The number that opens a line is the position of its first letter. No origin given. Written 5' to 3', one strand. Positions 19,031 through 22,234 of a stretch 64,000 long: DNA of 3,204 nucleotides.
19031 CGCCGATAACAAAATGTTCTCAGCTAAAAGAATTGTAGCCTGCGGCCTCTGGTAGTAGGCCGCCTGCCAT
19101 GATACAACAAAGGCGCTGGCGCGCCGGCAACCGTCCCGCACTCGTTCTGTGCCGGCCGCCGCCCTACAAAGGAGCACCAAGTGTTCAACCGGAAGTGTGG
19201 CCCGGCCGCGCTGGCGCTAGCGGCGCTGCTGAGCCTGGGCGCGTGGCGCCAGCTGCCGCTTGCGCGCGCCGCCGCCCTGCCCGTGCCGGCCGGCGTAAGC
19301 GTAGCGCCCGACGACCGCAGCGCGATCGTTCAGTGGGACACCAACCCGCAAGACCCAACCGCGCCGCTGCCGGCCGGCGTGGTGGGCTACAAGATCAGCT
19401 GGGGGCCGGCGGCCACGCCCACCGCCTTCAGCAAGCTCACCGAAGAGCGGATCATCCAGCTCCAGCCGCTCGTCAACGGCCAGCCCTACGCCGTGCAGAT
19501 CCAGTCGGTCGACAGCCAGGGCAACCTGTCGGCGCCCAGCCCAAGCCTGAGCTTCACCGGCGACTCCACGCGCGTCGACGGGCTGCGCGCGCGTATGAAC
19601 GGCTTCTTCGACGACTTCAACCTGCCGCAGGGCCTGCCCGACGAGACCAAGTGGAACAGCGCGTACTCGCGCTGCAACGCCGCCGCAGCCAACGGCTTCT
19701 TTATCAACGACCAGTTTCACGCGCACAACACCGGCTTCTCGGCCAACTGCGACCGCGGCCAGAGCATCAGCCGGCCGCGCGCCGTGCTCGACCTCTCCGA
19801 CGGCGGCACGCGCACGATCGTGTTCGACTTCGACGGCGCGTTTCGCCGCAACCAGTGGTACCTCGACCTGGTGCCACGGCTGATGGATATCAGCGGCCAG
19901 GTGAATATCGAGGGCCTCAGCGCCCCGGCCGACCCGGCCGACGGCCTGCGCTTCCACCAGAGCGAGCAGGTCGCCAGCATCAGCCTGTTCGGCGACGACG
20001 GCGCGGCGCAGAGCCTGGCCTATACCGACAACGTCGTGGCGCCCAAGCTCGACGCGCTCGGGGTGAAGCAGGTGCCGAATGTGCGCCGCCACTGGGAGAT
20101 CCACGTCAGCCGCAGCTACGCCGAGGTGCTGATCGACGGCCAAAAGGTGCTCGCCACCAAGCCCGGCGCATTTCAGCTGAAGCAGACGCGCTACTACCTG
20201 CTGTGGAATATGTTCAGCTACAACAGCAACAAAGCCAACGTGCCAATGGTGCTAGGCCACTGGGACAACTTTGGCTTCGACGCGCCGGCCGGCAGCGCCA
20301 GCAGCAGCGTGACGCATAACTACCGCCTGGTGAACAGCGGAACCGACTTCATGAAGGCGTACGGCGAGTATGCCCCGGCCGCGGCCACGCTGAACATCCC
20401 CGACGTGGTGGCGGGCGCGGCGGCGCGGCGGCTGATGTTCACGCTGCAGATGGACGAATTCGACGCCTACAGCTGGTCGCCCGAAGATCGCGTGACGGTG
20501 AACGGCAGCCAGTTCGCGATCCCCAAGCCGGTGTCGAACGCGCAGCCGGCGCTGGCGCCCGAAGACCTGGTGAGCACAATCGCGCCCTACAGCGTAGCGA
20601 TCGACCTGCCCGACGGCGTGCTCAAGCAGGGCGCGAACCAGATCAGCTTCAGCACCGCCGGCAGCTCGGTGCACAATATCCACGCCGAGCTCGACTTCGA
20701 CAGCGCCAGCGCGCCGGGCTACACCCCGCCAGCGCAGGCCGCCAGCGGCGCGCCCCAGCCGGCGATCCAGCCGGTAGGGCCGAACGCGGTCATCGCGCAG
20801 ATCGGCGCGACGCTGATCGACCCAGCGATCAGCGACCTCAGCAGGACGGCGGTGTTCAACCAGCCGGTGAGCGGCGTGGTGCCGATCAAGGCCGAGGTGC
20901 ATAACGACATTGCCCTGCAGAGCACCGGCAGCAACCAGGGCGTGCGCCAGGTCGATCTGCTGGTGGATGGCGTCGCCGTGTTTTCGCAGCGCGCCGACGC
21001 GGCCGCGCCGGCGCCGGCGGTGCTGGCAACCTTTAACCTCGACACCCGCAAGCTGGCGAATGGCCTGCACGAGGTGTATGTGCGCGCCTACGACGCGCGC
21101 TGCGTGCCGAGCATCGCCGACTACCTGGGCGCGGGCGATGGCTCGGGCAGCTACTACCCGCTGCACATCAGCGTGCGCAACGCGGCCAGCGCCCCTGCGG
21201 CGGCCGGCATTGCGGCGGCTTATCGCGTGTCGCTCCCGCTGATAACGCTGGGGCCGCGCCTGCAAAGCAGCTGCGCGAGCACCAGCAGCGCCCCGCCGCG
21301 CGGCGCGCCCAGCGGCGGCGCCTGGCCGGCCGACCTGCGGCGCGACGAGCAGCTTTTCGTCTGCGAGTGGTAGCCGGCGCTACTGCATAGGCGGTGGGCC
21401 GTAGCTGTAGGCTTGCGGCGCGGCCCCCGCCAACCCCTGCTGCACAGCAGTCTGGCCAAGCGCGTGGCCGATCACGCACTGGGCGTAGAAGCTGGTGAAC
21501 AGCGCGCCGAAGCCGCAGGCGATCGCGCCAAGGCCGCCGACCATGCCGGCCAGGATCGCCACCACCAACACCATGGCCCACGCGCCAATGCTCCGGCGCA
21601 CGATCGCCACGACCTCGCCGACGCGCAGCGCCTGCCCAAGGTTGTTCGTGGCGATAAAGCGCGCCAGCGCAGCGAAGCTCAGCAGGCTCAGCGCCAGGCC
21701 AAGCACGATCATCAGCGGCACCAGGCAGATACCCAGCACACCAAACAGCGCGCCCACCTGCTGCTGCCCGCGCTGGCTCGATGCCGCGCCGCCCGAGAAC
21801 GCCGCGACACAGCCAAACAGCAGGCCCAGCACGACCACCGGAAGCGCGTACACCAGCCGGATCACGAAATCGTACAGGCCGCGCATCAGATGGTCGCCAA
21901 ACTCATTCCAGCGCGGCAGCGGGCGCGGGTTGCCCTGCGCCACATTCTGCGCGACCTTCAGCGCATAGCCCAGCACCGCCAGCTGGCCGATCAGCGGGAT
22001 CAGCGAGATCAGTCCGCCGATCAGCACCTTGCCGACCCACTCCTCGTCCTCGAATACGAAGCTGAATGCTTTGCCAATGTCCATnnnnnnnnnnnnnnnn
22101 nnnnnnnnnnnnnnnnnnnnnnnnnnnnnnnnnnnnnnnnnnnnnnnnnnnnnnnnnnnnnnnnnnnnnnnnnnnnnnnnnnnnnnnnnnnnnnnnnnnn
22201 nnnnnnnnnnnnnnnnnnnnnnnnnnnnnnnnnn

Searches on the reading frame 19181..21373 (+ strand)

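Call 51: search_protein_families(library=pfam, proteins=[window:19181-21373:+])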
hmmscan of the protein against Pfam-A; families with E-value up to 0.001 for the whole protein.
window:19181-21373:+ (730 aa): 1 family
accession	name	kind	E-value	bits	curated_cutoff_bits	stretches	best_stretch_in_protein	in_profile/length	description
PF00041.27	fn3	-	0.00013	22.5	25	1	36-124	3-82/84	Fibronectin type III domain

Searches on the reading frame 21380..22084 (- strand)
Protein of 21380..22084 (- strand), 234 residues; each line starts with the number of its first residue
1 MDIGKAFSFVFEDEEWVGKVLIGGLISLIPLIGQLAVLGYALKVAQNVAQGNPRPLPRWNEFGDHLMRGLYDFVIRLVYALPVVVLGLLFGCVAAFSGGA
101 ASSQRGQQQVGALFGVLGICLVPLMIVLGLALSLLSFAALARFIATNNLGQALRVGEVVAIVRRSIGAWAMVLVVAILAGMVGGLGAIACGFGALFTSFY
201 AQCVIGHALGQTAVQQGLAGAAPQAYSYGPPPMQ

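Call 32: list_cluster_members(proteins=[window:21380-22084:-, window:41318-42022:-, window:38665-39429:+, window:37072-38397:+, window:24302-24973:-, window:25535-27319:-, window:43792-45018:+, window:45761-46216:-, window:39589-41106:-, window:10270-11379:+])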
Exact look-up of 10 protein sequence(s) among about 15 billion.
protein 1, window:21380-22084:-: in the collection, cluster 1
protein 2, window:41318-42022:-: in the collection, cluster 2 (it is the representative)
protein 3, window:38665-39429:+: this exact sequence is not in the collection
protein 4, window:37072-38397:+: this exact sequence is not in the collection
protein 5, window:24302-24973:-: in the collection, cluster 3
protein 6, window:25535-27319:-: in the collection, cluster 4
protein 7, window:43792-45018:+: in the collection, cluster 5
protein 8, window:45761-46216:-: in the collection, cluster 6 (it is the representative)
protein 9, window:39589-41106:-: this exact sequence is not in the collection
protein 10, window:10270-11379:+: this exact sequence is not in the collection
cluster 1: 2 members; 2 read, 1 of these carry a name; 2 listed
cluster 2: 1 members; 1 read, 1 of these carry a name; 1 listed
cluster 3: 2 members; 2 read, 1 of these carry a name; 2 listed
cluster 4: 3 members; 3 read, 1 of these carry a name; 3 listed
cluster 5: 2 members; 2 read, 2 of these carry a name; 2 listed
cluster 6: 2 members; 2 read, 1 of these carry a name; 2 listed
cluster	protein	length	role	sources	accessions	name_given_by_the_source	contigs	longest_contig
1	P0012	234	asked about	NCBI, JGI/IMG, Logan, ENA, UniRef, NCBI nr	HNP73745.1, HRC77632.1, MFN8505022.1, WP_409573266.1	MAG TPA: DUF4013 domain-containing protein [Kouleothrix sp.] | DUF4013 domain-containing protein n=1 Tax=Kouleothrix sp. TaxID=2779161 ... | DUF4013 domain-containing protein [Kouleothrix sp.]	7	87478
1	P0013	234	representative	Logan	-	-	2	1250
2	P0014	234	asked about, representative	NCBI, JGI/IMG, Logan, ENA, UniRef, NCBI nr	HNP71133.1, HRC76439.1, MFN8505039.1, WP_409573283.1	MAG TPA: hypothetical protein PLO33_12255 [Kouleothrix sp.] | hypothetical protein n=1 Tax=Kouleothrix sp. TaxID=2779161 RepID=UPI002D1C096B | hypothetical protein [Kouleothrix sp.]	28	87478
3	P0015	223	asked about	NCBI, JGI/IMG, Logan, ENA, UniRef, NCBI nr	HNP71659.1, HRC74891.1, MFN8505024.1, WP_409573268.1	MAG TPA: DUF4013 domain-containing protein [Kouleothrix sp.] | DUF4013 domain-containing protein n=1 Tax=Kouleothrix sp. TaxID=2779161 ... | DUF4013 domain-containing protein [Kouleothrix sp.]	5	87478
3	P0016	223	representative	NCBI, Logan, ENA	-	-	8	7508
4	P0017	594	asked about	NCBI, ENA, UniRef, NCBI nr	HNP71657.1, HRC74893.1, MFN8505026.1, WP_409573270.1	MAG TPA: threonine--tRNA ligase [Kouleothrix sp.] | threonine--tRNA ligase n=1 Tax=Kouleothrix sp. TaxID=2779161 RepID=UPI002C010C26 | threonine--tRNA ligase [Kouleothrix sp.]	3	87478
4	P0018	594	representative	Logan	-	-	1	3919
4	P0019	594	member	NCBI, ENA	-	-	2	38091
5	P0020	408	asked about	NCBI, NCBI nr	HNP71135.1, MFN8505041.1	MAG TPA: ADP-forming succinate--CoA ligase subunit beta [Kouleothrix sp.] | ADP-forming succinate--CoA ligase subunit beta [Kouleothrix sp.]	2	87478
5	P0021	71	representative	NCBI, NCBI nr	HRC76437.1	MAG TPA: acetate--CoA ligase family protein, partial [Kouleothrix sp.] | acetate--CoA ligase family protein [Kouleothrix sp.]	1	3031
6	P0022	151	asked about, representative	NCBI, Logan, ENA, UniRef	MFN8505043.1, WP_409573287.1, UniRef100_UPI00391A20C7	helix-turn-helix domain-containing protein [Kouleothrix sp.] | helix-turn-helix domain-containing protein n=1 Tax=Kouleothrix sp. TaxID=2779161 ...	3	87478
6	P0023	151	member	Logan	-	-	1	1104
